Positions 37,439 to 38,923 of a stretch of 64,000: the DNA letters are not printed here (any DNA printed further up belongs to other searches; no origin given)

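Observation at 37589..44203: Standalone alpha-oxoamine synthase divergent from a GAF-PAS sigma-54 activator, next to a TonB-dependent receptor with a 730-nt leader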

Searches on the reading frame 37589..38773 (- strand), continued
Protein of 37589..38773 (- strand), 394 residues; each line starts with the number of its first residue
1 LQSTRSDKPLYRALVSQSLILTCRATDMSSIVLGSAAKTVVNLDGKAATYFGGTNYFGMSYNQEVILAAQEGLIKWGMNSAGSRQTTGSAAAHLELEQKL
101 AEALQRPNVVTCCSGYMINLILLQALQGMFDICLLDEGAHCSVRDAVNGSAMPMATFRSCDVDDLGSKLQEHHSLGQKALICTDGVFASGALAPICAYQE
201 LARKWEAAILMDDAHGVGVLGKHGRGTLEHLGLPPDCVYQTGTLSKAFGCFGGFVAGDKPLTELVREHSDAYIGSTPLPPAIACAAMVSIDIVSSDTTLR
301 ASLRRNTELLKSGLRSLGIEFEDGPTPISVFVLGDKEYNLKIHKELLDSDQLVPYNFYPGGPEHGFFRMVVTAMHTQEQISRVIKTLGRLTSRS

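Call 70: search_solved_structures(query=P0001, max_evalue=1e-44, show_alignments=5)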
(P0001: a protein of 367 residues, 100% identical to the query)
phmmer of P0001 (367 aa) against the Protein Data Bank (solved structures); distinct sequences matched with E-value up to 1e-44: 11.
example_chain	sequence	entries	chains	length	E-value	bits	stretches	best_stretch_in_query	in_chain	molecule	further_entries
3a2b_A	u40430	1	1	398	2.1e-50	175.1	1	9-361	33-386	Serine palmitoyltransferase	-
8guh_A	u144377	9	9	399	2.1e-50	175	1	9-361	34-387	Serine palmitoyltransferase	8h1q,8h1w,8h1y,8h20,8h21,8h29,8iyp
8s1y_A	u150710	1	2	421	3.8e-48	167.6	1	5-361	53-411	8-amino-7-oxononanoate synthase/2-amino-3-ketobutyrate coenzyme A ligase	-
7poa_A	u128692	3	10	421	1e-47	166.3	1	5-361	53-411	8-amino-7-oxononanoate synthase/2-amino-3-ketobutyrate coenzyme A ligase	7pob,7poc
3tqx_A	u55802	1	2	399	1.2e-45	159.4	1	12-363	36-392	2-amino-3-ketobutyrate coenzyme A ligase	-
2w8t_A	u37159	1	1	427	2.2e-45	158.5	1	13-357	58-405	SERINE PALMITOYLTRANSFERASE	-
2jgt_A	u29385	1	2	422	4e-45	157.7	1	13-357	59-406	SERINE PALMITOYLTRANSFERASE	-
2jg2_A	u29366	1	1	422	4e-45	157.7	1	13-357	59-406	SERINE PALMITOYLTRANSFERASE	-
2w8j_A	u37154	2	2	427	4.1e-45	157.7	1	13-357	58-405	SERINE PALMITOYLTRANSFERASE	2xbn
2w8u_A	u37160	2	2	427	4.1e-45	157.6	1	13-357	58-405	SERINE PALMITOYLTRANSFERASE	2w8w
2w8v_A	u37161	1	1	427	5.5e-45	157.2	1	13-357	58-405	SERINE PALMITOYLTRANSFERASE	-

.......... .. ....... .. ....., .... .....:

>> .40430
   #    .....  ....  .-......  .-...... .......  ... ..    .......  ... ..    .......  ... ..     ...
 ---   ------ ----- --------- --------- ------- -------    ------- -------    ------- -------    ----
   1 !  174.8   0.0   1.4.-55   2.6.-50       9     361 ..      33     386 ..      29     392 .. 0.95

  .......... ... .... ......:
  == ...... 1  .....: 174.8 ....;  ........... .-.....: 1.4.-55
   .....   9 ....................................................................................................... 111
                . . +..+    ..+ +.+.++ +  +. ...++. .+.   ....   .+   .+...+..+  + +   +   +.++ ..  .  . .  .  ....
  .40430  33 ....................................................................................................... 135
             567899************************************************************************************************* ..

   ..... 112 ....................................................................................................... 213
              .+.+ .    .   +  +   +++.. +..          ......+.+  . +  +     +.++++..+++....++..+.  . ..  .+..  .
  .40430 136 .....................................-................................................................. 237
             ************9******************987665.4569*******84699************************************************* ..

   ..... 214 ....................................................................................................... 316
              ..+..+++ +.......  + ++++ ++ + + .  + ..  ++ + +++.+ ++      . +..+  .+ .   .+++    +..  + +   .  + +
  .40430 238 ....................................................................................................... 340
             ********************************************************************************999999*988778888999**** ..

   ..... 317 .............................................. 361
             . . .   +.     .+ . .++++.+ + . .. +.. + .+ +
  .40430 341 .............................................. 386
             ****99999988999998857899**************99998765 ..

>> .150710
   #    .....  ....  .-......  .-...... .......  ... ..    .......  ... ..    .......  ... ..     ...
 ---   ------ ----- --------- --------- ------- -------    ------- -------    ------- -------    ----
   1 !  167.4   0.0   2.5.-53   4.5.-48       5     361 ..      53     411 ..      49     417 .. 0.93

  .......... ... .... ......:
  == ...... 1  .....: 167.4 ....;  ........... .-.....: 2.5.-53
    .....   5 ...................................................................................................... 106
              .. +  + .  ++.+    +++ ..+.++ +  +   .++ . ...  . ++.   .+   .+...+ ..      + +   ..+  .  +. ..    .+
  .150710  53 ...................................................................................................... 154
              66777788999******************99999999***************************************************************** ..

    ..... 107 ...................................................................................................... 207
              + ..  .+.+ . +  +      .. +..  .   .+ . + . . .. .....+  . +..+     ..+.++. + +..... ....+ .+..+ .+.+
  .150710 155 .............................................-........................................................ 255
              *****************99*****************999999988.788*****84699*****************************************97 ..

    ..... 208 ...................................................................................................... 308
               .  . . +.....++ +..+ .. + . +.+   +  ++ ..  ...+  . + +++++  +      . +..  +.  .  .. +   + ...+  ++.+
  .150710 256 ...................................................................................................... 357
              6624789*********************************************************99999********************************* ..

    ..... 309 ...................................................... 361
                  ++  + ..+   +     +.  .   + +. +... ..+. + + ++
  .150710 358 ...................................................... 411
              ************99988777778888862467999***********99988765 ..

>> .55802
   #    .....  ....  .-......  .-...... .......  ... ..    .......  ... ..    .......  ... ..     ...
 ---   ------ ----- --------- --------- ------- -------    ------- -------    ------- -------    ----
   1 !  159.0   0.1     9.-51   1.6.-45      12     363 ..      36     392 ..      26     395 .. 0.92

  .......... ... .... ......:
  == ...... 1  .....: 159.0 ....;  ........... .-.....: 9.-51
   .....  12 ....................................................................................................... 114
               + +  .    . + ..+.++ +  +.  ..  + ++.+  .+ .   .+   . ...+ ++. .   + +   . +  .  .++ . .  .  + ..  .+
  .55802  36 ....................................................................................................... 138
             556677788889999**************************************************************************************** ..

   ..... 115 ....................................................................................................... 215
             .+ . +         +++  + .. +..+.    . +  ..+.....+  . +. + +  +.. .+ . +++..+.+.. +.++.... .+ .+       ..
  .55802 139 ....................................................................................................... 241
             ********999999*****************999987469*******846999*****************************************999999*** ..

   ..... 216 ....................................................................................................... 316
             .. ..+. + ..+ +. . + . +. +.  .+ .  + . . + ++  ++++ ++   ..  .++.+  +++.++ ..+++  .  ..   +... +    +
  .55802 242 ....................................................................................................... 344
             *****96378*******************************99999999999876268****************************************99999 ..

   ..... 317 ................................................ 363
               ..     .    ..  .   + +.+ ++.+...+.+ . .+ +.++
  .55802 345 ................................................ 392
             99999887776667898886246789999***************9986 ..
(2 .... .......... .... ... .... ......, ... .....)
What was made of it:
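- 37589..38692 (-): AOS-family PLP enzyme, 367 aa, cytoplasmic, of unassigned specificity. The catalytic His, Asp-x-His, PLP Lys and C-terminal Arg align with SPT and Kbl structures (call 70).
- On Alpha-oxoamine synthase family (BioF/Kbl/SPT/ALAS): His113, Asp186/His188, Ser218-Lys219 and Arg341 align with SPT 3a2b, the bifunctional BioF/Kbl enzyme 7poa and Kbl 3tqx (call 70).
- Closest known: Kbl. Same: All the catalytic residues checked align (call 70).
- The protein lacks about 25 N-terminal residues compared with the matched structures and has FA-SGALAP where they have FSM(D/E)GD (call 70).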

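Call 74: find_encoding_contigs(protein=P0060, flank=8000, max_places=1)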
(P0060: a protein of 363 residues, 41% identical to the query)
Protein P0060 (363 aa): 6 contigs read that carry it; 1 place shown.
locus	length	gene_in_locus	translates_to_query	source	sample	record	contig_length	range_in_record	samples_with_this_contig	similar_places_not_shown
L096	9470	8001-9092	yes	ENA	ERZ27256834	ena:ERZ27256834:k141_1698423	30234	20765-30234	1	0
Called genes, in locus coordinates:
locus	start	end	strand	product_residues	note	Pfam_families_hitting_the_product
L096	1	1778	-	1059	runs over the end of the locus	PF25852:DUF6242_C (faint), PF02012:BNR (faint), PF15902:Sortilin-Vps10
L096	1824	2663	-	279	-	PF00565:SNase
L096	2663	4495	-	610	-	PF00456:Transketolase_N, PF13292:DXP_synthase_N (faint), PF00676:E1_dh, PF02779:Transket_pyr, PF02780:Transketolase_C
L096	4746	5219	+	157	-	-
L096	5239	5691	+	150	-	PF02915:Rubrerythrin (faint)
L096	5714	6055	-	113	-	-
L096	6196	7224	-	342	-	PF01966:HD, PF13286:HD_assoc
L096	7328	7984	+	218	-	PF01168:Ala_racemase_N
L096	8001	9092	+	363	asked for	PF00155:Aminotran_1_2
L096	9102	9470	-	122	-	?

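Call 75: find_encoding_contigs(protein=P0050, flank=8000, max_places=1)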
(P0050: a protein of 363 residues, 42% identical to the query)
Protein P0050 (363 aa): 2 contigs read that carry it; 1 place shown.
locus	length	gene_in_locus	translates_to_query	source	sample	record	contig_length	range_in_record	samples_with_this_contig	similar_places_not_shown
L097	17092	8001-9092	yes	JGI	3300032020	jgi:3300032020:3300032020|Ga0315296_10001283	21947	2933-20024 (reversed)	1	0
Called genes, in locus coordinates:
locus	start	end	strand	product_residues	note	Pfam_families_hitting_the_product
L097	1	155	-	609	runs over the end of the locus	PF00456:Transketolase_N, PF13292:DXP_synthase_N (faint), PF00676:E1_dh, PF02779:Transket_pyr, PF02780:Transketolase_C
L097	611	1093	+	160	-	-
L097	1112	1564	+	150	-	PF02915:Rubrerythrin (faint)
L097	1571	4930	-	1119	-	PF17128:DUF5107, PF00515:TPR_1 (faint), PF07719:TPR_2 (faint), PF13181:TPR_8 (faint), PF13414:TPR_11 (faint), PF13428:TPR_14 (faint), PF13431:TPR_17 (faint), PF13432:TPR_16 (faint), +4 more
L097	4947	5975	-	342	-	PF01966:HD, PF13286:HD_assoc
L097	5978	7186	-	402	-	PF02737:3HCDH_N, PF00725:3HCDH (weak)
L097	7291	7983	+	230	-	PF01168:Ala_racemase_N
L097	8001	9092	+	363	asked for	PF00155:Aminotran_1_2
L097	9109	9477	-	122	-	PF09723:Zn_ribbon_8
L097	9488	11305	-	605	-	PF02837:Glyco_hydro_2_N, PF22666:Glyco_hydro_2_N2, PF00703:Glyco_hydro_2, PF02836:Glyco_hydro_2_C (faint)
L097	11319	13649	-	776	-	PF13549:ATP-grasp_5, PF13380:CoA_binding_2, PF13607:Succ_CoA_lig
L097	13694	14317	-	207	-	PF01558:POR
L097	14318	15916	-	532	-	PF01855:POR_N, PF02775:TPP_enzyme_C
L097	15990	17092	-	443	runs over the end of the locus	-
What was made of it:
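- Some relatives of the second AOS paralogue lie next to an Ala_racemase_N-domain gene (YggS-like by size, my reading) with no peptide-related neighbours (calls 74, 75).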
